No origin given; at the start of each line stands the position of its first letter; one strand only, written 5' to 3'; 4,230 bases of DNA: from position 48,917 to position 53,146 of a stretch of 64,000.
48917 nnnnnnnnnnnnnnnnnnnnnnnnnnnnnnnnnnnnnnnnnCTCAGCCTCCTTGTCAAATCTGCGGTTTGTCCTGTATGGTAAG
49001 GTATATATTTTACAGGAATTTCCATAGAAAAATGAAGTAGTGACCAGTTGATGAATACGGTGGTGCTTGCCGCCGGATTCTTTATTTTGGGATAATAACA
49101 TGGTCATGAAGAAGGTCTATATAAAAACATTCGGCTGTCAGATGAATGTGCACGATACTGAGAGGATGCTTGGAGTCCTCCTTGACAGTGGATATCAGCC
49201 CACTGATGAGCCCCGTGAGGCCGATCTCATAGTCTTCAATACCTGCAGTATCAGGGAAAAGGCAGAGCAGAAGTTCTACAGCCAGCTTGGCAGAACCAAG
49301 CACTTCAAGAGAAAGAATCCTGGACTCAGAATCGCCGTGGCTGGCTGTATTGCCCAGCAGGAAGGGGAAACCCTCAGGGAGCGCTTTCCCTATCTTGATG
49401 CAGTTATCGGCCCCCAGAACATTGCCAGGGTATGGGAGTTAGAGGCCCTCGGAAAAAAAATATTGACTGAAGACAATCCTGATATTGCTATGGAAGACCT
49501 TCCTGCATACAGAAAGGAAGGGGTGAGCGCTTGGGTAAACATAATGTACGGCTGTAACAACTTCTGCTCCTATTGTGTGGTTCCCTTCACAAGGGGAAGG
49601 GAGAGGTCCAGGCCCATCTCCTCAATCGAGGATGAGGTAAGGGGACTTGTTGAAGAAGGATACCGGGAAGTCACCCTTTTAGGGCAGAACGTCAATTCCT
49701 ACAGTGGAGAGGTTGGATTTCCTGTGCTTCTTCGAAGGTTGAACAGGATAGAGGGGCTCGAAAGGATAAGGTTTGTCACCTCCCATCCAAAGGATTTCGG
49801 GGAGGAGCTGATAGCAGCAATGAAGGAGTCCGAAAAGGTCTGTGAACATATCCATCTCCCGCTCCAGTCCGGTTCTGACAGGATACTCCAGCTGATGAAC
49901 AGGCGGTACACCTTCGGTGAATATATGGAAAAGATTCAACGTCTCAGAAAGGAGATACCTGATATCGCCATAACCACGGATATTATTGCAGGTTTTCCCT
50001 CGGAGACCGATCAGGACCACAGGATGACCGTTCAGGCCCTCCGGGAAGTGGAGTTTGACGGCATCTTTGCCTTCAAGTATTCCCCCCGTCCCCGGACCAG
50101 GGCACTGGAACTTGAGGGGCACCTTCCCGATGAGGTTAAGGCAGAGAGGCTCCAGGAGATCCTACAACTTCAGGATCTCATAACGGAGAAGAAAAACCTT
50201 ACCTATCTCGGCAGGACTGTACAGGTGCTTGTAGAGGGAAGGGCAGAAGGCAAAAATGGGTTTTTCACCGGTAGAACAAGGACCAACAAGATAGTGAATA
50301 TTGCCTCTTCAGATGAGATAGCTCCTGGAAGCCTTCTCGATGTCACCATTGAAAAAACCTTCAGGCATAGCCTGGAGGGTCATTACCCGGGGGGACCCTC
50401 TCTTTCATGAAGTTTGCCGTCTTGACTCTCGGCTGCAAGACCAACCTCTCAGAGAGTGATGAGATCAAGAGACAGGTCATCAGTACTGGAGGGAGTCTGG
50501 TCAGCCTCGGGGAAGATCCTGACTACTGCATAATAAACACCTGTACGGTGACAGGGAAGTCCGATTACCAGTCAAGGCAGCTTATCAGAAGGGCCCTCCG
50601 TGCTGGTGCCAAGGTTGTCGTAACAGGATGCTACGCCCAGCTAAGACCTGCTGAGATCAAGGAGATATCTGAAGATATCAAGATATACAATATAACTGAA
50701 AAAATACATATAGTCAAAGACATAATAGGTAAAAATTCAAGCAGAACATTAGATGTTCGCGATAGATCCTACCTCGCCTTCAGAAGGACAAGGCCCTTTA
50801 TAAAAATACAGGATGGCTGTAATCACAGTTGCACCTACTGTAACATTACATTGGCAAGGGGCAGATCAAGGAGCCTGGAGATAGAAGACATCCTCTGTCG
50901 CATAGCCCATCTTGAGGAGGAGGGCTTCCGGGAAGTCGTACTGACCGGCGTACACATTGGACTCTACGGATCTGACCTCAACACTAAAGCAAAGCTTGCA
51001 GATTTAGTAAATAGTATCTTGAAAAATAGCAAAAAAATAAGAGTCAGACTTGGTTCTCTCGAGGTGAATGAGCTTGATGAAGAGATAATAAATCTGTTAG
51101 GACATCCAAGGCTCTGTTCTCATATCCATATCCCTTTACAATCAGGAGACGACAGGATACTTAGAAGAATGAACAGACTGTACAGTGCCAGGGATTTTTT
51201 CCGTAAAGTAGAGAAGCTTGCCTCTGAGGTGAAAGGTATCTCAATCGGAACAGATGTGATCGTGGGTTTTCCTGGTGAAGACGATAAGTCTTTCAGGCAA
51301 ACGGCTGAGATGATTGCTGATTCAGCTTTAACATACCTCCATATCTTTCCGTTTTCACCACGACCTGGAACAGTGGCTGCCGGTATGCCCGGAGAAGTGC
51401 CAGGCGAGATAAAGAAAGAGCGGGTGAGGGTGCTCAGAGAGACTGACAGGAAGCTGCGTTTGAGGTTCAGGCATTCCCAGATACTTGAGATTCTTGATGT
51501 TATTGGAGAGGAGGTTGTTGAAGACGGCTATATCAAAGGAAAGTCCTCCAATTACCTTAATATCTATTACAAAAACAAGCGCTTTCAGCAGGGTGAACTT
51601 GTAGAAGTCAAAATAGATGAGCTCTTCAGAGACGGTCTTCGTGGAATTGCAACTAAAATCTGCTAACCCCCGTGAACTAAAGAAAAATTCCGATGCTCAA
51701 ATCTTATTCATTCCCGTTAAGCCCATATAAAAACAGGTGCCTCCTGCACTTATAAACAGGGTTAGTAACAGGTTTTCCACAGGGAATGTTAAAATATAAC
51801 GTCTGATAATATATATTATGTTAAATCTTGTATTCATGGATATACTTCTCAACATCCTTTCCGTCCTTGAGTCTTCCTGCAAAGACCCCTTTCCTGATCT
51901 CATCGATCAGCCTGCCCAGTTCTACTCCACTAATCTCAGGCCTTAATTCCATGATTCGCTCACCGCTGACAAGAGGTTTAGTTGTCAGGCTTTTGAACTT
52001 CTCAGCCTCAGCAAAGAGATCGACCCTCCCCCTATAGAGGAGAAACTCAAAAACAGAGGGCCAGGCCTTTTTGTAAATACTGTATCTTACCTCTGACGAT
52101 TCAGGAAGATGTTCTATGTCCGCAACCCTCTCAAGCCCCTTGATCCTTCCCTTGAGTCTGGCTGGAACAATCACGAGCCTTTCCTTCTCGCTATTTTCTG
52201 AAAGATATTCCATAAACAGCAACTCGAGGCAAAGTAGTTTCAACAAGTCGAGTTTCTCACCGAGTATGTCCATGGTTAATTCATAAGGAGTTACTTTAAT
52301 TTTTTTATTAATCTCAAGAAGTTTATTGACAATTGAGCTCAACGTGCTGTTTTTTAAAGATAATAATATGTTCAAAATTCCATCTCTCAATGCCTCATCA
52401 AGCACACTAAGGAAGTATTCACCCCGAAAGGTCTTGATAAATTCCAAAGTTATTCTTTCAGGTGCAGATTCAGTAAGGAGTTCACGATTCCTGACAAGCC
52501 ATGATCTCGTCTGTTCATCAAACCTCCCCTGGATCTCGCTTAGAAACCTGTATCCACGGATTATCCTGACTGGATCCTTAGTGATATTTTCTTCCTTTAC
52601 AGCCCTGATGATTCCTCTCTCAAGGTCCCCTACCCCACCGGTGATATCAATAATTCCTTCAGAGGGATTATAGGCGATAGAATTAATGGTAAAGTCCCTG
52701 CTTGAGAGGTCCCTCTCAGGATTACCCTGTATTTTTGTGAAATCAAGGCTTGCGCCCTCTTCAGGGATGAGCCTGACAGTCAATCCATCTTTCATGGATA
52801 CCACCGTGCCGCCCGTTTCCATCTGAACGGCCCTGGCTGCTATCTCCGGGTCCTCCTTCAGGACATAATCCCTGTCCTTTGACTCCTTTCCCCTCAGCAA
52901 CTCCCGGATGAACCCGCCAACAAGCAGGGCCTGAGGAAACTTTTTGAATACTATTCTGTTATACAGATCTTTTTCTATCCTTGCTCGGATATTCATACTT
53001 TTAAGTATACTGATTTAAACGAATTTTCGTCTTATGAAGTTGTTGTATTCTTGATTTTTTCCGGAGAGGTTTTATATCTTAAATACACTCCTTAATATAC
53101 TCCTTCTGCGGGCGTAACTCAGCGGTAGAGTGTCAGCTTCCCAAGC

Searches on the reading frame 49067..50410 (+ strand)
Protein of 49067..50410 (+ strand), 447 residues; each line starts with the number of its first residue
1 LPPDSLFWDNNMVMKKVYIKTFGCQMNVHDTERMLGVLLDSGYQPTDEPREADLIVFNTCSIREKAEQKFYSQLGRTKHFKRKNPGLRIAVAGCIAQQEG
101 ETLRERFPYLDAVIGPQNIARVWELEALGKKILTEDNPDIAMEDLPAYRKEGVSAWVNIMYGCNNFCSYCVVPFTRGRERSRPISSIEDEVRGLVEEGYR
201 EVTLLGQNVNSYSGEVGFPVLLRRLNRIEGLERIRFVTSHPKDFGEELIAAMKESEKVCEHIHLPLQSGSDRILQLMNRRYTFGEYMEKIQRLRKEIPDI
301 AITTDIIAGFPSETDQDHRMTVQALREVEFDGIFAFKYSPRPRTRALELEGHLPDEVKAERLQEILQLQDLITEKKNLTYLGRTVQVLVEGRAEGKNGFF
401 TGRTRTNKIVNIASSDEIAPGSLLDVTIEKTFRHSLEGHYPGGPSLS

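Call 33: search_protein_families(library=pfam, max_evalue=0.00001, proteins=[window:49067-50410:+])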
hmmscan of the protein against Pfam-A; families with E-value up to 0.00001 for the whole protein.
window:49067-50410:+ (447 aa): 3 families
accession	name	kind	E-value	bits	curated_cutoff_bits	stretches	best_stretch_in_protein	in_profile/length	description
PF00919.26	UPF0004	-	4.6e-33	113.6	27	1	16-115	1-98/98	Uncharacterized protein family UPF0004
PF04055.27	Radical_SAM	-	1.2e-29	104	29.5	1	157-323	1-164/166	Radical SAM superfamily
PF01938.26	TRAM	-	2.7e-09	37.2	21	1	379-439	2-59/61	TRAM domain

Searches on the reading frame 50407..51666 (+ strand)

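Call 33: search_protein_families(library=pfam, max_evalue=0.00001, proteins=[window:50407-51666:+])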
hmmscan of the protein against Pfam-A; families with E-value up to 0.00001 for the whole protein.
window:50407-51666:+ (419 aa): 2 families
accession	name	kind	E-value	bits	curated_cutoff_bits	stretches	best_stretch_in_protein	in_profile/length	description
PF04055.27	Radical_SAM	-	2e-25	90.3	29.5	1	132-303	1-166/166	Radical SAM superfamily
PF00919.26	UPF0004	-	1.1e-19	70.7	27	1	2-91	1-93/98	Uncharacterized protein family UPF0004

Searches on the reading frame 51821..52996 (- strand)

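Call 33: search_protein_families(library=pfam, max_evalue=0.00001, proteins=[window:51821-52996:-])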
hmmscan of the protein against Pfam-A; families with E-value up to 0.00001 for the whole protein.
window:51821-52996:- (391 aa): 2 families
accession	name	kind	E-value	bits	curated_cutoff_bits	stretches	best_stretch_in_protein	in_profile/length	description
PF01743.26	PolyA_pol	-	1.9e-15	57.8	23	1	89-131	83-126/126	Poly A polymerase head domain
PF12627.12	PolyA_pol_RNAbd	-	1.7e-08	34.5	22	1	159-212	4-57/64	Probable RNA and SrmB- binding site of polymerase A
